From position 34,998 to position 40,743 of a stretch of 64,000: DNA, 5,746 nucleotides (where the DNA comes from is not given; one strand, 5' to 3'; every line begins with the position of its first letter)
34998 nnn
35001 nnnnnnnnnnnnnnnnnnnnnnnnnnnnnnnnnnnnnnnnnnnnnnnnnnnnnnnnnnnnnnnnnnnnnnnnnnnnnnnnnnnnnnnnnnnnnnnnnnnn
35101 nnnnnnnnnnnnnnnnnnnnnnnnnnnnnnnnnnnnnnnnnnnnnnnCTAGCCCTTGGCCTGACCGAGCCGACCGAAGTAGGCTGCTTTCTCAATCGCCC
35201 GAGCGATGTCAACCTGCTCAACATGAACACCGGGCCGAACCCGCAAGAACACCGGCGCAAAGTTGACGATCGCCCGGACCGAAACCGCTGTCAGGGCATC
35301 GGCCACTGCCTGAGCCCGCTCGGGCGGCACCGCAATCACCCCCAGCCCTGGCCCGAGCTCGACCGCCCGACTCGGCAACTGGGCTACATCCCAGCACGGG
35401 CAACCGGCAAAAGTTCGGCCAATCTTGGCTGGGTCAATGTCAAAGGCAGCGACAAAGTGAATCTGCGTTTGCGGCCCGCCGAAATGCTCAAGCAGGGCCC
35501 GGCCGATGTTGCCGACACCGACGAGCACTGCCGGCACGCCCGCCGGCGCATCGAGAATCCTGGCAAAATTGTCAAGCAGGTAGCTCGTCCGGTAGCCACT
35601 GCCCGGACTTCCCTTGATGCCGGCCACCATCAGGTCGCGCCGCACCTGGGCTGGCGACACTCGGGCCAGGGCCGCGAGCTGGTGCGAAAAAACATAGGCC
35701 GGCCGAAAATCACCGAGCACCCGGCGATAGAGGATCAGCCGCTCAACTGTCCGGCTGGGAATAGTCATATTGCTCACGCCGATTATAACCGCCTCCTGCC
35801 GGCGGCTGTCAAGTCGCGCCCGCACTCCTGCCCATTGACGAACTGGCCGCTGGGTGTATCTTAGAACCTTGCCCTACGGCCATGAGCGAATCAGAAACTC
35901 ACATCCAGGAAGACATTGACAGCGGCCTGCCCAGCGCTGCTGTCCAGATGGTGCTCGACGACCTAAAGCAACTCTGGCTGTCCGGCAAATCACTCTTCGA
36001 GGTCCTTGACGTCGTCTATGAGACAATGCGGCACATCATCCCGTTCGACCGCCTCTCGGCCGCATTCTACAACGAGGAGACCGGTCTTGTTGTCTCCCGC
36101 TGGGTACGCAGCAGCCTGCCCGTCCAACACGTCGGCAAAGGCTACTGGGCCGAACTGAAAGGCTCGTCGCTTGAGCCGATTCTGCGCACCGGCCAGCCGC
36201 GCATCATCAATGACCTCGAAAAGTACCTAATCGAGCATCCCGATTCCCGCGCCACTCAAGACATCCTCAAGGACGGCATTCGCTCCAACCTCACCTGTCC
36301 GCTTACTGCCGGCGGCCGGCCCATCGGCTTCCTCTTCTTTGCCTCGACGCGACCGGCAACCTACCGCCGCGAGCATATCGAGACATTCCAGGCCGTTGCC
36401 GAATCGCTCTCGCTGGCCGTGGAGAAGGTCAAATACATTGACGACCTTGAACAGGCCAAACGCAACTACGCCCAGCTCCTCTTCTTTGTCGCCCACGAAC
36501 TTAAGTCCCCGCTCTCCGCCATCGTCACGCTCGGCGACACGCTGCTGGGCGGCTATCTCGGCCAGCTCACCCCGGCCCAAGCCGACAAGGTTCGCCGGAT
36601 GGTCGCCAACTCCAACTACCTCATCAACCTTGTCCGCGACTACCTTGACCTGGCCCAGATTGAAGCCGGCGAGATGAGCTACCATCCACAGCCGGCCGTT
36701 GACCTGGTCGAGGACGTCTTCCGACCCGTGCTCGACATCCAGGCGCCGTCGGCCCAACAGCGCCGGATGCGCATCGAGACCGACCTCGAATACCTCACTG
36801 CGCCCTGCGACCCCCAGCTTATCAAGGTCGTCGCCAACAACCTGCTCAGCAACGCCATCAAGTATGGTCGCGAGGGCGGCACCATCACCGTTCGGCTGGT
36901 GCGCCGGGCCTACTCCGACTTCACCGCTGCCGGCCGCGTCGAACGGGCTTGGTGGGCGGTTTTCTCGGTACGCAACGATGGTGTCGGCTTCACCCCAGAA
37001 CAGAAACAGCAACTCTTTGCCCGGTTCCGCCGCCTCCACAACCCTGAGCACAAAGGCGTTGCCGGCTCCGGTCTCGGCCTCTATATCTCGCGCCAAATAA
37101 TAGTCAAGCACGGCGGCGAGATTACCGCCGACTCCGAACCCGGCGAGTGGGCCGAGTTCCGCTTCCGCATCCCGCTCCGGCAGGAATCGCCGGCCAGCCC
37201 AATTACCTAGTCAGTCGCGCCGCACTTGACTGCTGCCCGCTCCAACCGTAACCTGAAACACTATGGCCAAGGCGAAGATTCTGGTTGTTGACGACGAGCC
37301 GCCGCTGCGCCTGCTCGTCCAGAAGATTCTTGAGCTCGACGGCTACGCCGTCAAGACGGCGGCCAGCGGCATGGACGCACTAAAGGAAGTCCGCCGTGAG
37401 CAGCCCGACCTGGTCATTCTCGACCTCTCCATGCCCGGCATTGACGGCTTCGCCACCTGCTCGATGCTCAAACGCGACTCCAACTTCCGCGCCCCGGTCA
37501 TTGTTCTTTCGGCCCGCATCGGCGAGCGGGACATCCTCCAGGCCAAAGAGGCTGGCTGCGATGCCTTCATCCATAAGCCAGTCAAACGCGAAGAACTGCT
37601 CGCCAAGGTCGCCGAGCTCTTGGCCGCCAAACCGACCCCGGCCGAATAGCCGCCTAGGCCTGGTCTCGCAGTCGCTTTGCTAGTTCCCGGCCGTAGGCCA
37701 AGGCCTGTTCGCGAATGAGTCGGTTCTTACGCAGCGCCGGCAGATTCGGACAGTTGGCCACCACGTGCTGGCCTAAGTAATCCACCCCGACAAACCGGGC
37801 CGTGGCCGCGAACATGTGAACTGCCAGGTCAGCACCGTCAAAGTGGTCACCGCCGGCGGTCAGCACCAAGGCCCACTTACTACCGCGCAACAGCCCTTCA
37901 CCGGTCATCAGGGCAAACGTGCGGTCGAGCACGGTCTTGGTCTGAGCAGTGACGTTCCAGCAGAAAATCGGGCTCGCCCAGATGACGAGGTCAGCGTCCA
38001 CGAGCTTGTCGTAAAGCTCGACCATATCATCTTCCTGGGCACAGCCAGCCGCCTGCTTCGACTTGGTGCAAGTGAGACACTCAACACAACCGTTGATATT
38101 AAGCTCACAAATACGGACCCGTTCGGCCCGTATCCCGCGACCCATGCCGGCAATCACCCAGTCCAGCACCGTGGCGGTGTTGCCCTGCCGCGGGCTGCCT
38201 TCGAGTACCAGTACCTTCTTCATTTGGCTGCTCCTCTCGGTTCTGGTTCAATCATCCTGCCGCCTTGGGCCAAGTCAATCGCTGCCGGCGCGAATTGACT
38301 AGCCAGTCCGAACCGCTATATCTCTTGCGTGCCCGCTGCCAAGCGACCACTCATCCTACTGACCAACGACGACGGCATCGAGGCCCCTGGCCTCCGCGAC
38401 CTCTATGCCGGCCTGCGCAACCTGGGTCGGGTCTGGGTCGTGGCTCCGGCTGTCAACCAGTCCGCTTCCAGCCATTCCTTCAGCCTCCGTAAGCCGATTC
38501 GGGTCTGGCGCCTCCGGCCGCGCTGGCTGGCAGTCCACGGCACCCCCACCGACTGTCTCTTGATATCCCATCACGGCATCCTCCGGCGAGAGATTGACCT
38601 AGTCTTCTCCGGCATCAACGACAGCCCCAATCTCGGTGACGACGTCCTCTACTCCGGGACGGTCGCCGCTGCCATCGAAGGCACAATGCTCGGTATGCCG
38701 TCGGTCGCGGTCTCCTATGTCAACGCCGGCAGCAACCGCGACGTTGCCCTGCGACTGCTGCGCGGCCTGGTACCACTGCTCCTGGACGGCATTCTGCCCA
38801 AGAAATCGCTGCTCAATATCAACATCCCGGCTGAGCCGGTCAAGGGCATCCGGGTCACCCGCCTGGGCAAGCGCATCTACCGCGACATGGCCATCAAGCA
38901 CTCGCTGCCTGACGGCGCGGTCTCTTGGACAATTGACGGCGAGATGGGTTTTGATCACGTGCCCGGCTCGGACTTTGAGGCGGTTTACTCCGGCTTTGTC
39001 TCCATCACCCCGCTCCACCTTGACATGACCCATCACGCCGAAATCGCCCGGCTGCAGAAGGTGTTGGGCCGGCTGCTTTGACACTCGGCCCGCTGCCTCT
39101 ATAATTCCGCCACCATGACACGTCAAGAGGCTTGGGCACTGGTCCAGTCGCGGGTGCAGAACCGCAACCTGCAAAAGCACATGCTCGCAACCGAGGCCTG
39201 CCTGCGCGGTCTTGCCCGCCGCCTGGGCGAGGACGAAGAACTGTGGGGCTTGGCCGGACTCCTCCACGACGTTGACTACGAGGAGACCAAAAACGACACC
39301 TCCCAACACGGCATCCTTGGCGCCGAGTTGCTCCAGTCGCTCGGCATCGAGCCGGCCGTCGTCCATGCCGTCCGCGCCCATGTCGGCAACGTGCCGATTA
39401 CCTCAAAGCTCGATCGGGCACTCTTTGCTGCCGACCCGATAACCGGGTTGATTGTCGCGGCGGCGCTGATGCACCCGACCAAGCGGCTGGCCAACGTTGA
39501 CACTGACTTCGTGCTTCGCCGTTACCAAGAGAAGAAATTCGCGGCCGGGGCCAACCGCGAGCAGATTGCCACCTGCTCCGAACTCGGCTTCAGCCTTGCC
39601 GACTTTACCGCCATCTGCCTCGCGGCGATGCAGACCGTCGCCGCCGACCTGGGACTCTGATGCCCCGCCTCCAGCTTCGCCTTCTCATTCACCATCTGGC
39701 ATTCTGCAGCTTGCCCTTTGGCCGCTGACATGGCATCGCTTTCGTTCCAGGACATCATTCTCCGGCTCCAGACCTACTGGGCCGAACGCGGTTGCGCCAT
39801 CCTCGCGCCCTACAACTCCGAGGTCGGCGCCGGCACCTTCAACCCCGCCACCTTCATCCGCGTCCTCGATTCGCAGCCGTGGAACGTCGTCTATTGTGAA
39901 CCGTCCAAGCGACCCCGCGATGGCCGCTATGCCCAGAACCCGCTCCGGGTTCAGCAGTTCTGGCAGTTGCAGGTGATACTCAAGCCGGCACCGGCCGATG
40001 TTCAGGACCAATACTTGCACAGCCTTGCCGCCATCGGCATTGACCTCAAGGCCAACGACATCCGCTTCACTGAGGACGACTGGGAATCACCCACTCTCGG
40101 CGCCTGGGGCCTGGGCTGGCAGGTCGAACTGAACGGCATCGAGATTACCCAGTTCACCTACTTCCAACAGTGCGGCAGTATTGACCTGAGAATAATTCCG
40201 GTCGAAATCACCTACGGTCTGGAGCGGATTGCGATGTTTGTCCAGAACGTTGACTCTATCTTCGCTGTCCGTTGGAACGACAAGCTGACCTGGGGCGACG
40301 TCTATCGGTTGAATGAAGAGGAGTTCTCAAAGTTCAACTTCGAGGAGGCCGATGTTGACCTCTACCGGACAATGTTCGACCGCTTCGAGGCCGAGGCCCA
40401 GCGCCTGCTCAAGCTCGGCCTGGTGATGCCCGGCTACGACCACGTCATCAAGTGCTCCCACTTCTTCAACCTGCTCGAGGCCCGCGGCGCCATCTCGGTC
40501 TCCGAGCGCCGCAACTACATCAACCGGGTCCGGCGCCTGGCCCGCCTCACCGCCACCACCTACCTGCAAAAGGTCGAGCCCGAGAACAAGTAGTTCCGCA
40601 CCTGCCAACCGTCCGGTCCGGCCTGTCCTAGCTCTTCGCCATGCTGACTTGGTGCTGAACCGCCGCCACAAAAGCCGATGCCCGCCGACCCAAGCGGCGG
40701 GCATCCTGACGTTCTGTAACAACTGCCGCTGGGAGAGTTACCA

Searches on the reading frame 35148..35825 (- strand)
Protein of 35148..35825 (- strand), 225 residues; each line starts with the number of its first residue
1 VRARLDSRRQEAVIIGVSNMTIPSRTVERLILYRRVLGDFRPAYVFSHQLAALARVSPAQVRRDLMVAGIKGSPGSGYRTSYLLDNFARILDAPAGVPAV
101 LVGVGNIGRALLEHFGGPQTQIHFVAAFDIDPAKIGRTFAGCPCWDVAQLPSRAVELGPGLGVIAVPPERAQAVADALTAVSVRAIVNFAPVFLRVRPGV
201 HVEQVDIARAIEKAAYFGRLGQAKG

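Call 18: search_protein_families(library=pfam, proteins=[window:35148-35825:-])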
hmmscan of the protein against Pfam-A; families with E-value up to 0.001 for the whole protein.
window:35148-35825:- (225 aa): 2 families
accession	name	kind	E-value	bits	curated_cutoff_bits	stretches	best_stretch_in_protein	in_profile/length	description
PF02629.25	CoA_binding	-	1.1e-15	58.6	22.3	1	100-192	7-97/97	CoA binding domain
PF06971.19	Put_DNA-bind_N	-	3.6e-10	40.2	27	1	22-65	2-48/49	Putative DNA-binding protein N-terminus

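Call 23: find_related_loci(query=window:35148-35825:-, collection=genome_contigs, flank=3000)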
Query window:35148-35825:- (225 aa) in genome_contigs; peptide patterns used: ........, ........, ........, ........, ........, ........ (x = any residue, [..] = any of these).
600 stretches matched a pattern, but none encodes a relative of the query by tblastn (E <= 1e-3).

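Call 27: find_encoding_contigs(protein=window:35151-35768:-, flank=3000, max_places=10)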
Protein seq(206 aa) (206 aa): no gene with exactly this product is on record in the collection.

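Call 92: find_homologous_proteins(query=window:35151-35768:-, max_evalue=1e-30)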
Query seq(206 aa) (206 aa): 743 proteins with E <= 1e-30 among 4769 candidates; the best 120 are listed.
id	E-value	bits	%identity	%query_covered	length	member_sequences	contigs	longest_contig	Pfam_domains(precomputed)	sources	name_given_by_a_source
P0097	4.1e-124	430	97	100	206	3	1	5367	PF02629.26,PF06971.20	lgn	-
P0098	1.0e-67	246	61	97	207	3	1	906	PF02629.26,PF06971.20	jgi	jgi:redox-sensing transcriptional repressor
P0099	4.9e-64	234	56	100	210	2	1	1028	PF02629.26,PF06971.20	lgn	-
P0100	3.5e-63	231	60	99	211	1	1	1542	PF02629.26,PF06971.20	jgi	-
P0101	9.1e-63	230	59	99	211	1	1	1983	PF02629.26,PF06971.20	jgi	jgi:redox-sensing transcriptional repressor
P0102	6.6e-62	227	58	96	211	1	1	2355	PF02629.26,PF06971.20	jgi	jgi:redox-sensing transcriptional repressor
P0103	8.4e-62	227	59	99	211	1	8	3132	PF02629.26,PF06971.20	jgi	jgi:redox-sensing transcriptional repressor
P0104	1.1e-61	226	58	99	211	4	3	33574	PF02629.26,PF06971.20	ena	-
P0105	1.2e-61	226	58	98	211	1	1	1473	PF02629.26,PF06971.20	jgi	jgi:redox-sensing transcriptional repressor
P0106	1.4e-61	226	58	99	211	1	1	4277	PF02629.26,PF06971.20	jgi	jgi:redox-sensing transcriptional repressor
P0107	2.3e-61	225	57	99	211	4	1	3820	PF02629.26,PF06971.20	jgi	-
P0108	3.4e-61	225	59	96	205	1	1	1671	PF02629.26,PF06971.20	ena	-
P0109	8.8e-61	223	58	99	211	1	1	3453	PF02629.26,PF06971.20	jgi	jgi:redox-sensing transcriptional repressor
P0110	5.3e-60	221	58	96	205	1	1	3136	PF02629.26,PF06971.20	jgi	jgi:redox-sensing transcriptional repressor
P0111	5.3e-60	221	57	99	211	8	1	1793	PF02629.26,PF06971.20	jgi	jgi:redox-sensing transcriptional repressor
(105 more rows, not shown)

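Call 93: find_encoding_contigs(protein=P0097, flank=6000, max_places=10)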
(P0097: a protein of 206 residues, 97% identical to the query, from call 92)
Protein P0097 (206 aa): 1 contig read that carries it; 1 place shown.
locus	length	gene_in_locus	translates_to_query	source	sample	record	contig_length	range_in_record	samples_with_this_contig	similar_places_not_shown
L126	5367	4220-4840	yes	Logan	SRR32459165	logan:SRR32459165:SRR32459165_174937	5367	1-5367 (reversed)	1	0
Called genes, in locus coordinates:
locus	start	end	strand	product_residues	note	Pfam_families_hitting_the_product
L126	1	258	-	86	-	?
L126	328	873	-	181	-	PF01966:HD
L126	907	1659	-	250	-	PF01975:SurE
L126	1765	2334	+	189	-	PF02525:Flavodoxin_2, PF03358:FMN_red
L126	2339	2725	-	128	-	PF00072:Response_reg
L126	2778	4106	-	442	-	PF01590:GAF, PF13185:GAF_2, PF00512:HisKA, PF02518:HATPase_c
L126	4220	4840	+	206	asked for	PF06971:Put_DNA-bind_N, PF02629:CoA_binding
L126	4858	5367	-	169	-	?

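Call 99: list_cluster_members(proteins=[P0097])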
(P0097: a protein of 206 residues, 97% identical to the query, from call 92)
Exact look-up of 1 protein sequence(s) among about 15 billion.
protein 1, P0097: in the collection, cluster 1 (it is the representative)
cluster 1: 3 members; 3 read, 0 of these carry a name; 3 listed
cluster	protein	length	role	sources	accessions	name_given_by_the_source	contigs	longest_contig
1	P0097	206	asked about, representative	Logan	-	-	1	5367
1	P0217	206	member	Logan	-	-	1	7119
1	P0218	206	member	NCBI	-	-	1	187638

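Call 100: find_encoding_contigs(protein=P0217, flank=8000, max_places=5)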
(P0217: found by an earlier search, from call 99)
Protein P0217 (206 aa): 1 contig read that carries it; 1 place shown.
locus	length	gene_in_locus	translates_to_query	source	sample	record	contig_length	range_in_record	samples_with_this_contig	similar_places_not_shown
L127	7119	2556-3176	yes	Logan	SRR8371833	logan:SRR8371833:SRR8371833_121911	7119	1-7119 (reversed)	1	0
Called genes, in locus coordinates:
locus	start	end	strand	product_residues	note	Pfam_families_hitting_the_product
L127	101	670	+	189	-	PF02525:Flavodoxin_2, PF03358:FMN_red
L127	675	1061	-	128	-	PF00072:Response_reg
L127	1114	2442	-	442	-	PF01590:GAF, PF13185:GAF_2, PF00512:HisKA, PF02518:HATPase_c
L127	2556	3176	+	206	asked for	PF06971:Put_DNA-bind_N, PF02629:CoA_binding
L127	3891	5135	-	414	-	PF04519:Bactofilin, PF26514:DUF8173 (weak)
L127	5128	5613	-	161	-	-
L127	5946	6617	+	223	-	PF01927:Mut7-C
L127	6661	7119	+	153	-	?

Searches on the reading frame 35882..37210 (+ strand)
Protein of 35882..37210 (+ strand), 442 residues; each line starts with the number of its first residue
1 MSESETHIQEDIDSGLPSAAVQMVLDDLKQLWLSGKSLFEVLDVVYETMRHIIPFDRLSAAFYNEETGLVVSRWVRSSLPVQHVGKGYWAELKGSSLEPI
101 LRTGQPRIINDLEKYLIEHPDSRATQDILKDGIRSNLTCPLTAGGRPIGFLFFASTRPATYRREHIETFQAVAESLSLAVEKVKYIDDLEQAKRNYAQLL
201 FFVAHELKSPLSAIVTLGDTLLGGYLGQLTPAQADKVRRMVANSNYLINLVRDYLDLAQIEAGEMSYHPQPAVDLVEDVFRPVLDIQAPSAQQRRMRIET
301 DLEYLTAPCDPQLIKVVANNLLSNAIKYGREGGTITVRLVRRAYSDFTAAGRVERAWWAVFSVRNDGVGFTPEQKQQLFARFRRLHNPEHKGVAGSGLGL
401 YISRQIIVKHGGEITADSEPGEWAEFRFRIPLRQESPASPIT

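Call 18: search_protein_families(library=pfam, proteins=[window:35882-37210:+])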
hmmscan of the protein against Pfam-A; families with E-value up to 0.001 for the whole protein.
window:35882-37210:+ (442 aa): 5 families
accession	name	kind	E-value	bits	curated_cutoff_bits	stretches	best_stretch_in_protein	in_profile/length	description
PF02518.31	HATPase_c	-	4.3e-24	85.5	26.4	1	310-433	2-110/111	Histidine kinase-, DNA gyrase B-, and HSP90-like ATPase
PF13185.12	GAF_2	-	3.8e-13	50.2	28.6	1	38-181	4-136/136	GAF domain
PF01590.32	GAF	-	1e-11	46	22.4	1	40-180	4-133/133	GAF domain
PF00512.31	HisKA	-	9.9e-10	38.8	26.9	1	203-263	9-66/66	His Kinase A (phospho-acceptor) domain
PF13492.12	GAF_3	-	0.00096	20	27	0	134-181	81-128/129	GAF domain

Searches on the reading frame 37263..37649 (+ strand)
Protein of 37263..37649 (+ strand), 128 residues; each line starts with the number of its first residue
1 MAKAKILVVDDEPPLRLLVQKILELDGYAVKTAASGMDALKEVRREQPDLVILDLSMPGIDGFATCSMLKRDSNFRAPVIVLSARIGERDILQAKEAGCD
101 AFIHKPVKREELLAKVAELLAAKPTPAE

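Call 57: search_protein_families(library=pfam, proteins=[window:37263-37649:+], max_evalue=0.00001)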
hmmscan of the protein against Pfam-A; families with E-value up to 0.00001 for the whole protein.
window:37263-37649:+ (128 aa): 1 family
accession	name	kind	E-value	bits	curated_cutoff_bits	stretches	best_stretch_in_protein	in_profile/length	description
PF00072.30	Response_reg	-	1.2e-30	106.3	30.2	1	6-116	1-110/111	Response regulator receiver domain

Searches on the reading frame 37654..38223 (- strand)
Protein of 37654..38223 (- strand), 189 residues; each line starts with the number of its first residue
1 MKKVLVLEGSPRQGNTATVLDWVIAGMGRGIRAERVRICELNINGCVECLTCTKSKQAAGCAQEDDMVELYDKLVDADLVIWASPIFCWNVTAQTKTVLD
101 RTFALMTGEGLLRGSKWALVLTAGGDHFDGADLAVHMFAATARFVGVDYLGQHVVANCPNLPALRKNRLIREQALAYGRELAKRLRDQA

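Call 57: search_protein_families(library=pfam, proteins=[window:37654-38223:-], max_evalue=0.00001)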
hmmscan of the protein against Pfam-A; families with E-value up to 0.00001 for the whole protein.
window:37654-38223:- (189 aa): 2 families
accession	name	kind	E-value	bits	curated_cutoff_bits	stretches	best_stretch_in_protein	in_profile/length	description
PF03358.20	FMN_red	-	7.7e-21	74.7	24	1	3-152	2-142/152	NADPH-dependent FMN reductase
PF02525.22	Flavodoxin_2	-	1.1e-13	51.8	27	1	2-157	1-177/198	Flavodoxin-like fold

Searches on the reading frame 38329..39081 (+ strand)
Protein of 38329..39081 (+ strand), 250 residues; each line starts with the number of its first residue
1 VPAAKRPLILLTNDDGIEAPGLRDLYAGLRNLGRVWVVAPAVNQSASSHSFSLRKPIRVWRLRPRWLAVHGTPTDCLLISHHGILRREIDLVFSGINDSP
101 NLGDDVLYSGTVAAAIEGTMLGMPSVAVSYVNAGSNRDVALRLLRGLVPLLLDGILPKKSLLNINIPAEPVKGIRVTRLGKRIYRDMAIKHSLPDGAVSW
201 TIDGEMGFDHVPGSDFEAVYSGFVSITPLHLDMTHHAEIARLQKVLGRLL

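Call 57: search_protein_families(library=pfam, proteins=[window:38329-39081:+], max_evalue=0.00001)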
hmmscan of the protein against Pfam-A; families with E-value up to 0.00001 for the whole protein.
window:38329-39081:+ (250 aa): 1 family
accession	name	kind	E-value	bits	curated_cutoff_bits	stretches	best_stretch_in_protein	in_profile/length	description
PF01975.23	SurE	-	2.4e-53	181.2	22.1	1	9-185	1-188/189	Survival protein SurE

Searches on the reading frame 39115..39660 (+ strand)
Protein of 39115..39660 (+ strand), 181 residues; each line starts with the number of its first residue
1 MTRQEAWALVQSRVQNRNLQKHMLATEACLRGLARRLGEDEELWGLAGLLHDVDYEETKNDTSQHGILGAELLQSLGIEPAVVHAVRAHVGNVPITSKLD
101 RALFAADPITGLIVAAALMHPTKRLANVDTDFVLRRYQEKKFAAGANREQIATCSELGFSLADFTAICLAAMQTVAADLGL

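Call 57: search_protein_families(library=pfam, proteins=[window:39115-39660:+], max_evalue=0.00001)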
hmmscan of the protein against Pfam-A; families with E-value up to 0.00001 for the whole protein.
window:39115-39660:+ (181 aa): 1 family
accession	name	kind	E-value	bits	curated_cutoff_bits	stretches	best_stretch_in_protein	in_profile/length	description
PF01966.28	HD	-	4.6e-12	46.7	22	1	21-107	3-111/116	HD domain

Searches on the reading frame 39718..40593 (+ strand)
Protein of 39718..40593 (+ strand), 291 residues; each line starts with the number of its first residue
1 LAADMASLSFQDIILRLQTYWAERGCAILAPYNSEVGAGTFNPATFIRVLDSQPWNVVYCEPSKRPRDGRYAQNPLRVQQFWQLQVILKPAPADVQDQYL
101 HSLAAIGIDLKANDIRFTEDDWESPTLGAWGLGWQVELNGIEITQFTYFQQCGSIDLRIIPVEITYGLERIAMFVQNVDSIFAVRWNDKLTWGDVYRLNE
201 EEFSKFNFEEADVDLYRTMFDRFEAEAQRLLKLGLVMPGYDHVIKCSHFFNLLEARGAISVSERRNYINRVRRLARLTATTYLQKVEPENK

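Call 57: search_protein_families(library=pfam, proteins=[window:39718-40593:+], max_evalue=0.00001)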
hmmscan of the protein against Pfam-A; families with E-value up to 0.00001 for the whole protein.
window:39718-40593:+ (291 aa): 1 family
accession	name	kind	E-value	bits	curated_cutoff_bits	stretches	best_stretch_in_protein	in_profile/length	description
PF02091.20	tRNA-synt_2e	-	3e-132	440.5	27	1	10-285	1-276/278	Glycyl-tRNA synthetase alpha subunit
